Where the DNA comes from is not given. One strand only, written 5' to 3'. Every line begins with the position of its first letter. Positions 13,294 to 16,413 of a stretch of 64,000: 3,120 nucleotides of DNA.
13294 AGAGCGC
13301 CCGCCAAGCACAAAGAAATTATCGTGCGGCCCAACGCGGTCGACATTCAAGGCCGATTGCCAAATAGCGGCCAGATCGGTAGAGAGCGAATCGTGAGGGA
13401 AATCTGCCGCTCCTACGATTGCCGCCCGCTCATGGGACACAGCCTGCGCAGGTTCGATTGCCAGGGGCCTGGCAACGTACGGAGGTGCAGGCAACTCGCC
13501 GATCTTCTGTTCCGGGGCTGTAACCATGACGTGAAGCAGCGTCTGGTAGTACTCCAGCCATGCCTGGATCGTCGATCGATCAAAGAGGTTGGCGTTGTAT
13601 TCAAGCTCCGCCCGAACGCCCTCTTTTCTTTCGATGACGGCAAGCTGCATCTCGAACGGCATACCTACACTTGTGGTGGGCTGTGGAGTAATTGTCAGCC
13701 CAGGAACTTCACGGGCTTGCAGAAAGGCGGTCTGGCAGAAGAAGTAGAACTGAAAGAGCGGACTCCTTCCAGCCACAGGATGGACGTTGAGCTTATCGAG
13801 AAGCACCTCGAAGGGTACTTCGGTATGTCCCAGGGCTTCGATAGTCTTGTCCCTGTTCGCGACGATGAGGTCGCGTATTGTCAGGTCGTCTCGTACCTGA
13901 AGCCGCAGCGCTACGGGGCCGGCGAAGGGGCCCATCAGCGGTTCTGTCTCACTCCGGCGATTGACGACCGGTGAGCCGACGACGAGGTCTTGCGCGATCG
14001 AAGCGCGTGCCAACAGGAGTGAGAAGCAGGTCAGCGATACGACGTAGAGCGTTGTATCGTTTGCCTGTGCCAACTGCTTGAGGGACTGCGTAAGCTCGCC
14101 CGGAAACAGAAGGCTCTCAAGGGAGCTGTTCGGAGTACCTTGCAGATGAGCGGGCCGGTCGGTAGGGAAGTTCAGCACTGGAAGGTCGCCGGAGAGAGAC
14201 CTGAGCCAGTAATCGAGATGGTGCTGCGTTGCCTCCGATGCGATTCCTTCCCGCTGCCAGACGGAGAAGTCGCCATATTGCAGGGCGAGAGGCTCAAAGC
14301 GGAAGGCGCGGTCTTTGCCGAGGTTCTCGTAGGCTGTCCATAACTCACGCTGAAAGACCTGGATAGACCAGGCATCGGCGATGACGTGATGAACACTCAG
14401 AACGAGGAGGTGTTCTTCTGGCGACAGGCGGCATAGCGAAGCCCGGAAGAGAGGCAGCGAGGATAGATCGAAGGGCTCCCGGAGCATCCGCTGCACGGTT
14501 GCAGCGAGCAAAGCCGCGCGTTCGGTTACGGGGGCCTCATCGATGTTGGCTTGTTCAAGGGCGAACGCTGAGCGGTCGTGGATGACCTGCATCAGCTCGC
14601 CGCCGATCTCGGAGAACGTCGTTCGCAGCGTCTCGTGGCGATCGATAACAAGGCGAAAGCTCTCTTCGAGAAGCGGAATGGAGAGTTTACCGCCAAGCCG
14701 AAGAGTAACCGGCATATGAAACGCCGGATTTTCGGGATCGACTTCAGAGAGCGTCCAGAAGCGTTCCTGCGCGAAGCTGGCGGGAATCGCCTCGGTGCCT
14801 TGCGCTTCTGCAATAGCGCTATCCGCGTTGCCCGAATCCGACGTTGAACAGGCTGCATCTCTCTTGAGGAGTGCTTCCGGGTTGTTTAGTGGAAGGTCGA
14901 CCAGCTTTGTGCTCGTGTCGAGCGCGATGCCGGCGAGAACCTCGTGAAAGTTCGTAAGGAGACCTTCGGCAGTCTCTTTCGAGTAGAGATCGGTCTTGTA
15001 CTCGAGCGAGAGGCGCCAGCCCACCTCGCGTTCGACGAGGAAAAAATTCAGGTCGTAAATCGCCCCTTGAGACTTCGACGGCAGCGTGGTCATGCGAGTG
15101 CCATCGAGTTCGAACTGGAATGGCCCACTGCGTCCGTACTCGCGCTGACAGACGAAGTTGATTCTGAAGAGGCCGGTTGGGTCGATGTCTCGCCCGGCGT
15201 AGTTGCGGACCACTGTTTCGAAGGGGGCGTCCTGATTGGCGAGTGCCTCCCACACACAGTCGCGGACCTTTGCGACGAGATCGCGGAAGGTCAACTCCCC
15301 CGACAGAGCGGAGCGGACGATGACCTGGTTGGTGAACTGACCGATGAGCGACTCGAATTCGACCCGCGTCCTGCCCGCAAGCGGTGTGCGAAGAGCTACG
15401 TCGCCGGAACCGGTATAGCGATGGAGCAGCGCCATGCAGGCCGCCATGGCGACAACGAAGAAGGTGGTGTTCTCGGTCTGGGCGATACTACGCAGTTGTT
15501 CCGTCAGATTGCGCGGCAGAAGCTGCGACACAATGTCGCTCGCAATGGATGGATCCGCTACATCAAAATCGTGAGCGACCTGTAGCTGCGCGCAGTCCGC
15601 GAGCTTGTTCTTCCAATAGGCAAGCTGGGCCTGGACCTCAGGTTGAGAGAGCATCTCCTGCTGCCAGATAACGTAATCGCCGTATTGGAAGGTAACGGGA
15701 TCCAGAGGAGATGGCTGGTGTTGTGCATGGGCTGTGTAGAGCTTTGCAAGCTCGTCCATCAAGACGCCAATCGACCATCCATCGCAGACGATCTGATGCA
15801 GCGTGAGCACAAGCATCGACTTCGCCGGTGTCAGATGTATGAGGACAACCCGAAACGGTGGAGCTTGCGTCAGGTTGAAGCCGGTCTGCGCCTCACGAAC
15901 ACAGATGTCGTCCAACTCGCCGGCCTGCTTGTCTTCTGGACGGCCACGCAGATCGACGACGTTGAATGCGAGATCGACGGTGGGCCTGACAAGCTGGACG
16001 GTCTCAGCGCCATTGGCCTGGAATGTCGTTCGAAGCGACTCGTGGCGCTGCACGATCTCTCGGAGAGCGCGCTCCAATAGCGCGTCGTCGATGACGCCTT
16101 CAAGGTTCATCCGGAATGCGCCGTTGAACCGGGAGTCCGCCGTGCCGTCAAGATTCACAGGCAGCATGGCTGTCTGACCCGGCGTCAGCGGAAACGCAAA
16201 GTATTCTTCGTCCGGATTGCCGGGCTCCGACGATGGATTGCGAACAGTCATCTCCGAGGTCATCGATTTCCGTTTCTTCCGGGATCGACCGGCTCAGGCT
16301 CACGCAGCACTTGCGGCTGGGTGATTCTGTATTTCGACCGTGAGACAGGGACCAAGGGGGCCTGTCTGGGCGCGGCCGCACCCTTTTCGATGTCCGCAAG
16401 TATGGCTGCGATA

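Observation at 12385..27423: Compact hybrid NRPS-PKS cluster with an uncommon domain order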

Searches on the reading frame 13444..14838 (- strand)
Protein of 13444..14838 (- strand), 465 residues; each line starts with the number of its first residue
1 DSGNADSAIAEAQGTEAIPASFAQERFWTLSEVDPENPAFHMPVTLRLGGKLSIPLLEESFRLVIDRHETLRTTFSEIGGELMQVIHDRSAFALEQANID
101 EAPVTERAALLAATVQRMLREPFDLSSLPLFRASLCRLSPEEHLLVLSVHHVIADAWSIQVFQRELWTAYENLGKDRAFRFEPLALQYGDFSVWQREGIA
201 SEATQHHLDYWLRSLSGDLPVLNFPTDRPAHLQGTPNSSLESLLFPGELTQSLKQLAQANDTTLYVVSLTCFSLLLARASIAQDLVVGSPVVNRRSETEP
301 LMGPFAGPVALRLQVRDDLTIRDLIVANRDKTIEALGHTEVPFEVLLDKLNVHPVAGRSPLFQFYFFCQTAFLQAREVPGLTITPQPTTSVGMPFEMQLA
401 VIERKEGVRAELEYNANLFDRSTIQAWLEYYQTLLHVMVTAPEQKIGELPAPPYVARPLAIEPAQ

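Call 28: search_solved_structures(query=window:13444-14838:-, max_evalue=1e-10)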
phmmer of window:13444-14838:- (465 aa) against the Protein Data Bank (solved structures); distinct sequences matched with E-value up to 1e-10: 44.
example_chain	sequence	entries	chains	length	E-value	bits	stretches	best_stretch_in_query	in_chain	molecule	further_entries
2jgp_A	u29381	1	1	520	1.8e-66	228.1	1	11-449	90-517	TYROCIDINE SYNTHETASE 3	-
6oyf_A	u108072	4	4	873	6.7e-66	226.2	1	18-449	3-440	Txo1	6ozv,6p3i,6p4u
6p1j_A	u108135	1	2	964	5.3e-62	213.4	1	17-449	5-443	Txo2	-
5u89_A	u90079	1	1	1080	3.3e-59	204.1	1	15-450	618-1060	Amino acid adenylation domain protein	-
8qnf_A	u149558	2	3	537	1.7e-52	182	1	15-451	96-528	Condensation domain TomBC from the Tomaymycin non-ribosomal peptide synthetase | Tomaymycin non-ribosomal peptide synthetase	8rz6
8z0q_C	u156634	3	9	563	1.3e-48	169.2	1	15-448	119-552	Special condensation domain in NRPS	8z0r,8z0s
7kvw_A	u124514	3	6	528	1.1e-42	149.7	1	13-436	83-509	PCP-C didomain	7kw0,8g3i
8fx6_A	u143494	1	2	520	1.4e-42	149.3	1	13-436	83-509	PCP-C didomain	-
8xjz_C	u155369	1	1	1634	2.4e-42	148.6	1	11-449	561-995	Peptide synthetase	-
4tx2_B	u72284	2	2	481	6.5e-42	147.2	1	14-449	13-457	Non-ribosomal peptide synthetase | Peptide synthetase, module 7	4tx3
7kw2_A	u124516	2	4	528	8.2e-42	146.8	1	13-436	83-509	PCP-C didomain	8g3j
8fx7_A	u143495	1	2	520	1.1e-41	146.5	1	13-436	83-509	PCP-C didomain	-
9uay_A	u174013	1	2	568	4.7e-39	137.7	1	11-438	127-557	CmnI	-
6mfw_A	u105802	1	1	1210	2e-36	129.1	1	20-446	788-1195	Linear gramicidin synthase subunit A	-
6mfy_A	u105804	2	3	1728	4e-36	128.1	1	20-445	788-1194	Linear gramicidin synthase subunit A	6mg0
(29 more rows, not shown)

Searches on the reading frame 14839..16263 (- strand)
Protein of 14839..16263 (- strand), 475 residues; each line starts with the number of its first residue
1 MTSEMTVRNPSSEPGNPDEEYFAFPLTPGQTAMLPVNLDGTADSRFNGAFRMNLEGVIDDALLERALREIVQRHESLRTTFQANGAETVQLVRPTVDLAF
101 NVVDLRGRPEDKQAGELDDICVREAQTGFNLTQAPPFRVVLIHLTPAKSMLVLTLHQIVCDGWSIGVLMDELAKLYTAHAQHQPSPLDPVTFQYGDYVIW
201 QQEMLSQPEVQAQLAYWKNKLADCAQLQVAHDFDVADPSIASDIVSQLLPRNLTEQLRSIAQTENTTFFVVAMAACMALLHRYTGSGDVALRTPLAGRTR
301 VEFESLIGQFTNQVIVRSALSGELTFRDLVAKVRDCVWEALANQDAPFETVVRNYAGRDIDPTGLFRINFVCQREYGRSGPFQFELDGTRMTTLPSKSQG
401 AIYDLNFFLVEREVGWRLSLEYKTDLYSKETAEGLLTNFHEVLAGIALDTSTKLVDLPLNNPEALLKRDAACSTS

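Call 27: search_solved_structures(query=window:14839-16263:-, max_evalue=1e-10)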
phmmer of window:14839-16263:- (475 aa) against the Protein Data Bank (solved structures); distinct sequences matched with E-value up to 1e-10: 53.
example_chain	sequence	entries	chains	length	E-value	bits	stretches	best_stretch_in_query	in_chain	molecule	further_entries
6p1j_A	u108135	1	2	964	1e-54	189.4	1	37-451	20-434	Txo2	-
6oyf_A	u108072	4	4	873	1.6e-53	185.5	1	49-451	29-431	Txo1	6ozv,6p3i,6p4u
2jgp_A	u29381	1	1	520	1.5e-46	162.5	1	20-454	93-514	TYROCIDINE SYNTHETASE 3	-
5u89_A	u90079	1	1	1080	1.4e-43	152.7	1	38-464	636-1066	Amino acid adenylation domain protein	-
8z0q_C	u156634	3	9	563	8e-40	140.3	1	50-451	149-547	Special condensation domain in NRPS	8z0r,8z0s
9rde_A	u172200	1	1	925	1.3e-39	139.7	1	24-346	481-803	Bacitracin synthase 3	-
7kw2_A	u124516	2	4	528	3.7e-38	134.8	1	47-449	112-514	PCP-C didomain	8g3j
7kvw_A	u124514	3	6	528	3.8e-38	134.8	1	47-449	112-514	PCP-C didomain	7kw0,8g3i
8fx7_A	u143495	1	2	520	4.3e-38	134.6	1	47-446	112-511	PCP-C didomain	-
8fx6_A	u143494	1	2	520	4.3e-38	134.6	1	47-446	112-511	PCP-C didomain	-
9lcq_A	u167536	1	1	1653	1.2e-37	133.2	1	23-320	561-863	PvdL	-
9up2_A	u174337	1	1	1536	2e-37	132.4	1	23-320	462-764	PvdL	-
9lcp_A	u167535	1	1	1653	2.1e-37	132.4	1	23-320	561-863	PvdL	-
9lco_A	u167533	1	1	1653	2.1e-37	132.4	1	23-320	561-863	PvdL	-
4tx2_B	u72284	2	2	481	1.5e-36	129.5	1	50-459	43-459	Non-ribosomal peptide synthetase | Peptide synthetase, module 7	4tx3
2xhg_A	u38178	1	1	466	4.9e-13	52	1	24-298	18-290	TYROCIDINE SYNTHETASE A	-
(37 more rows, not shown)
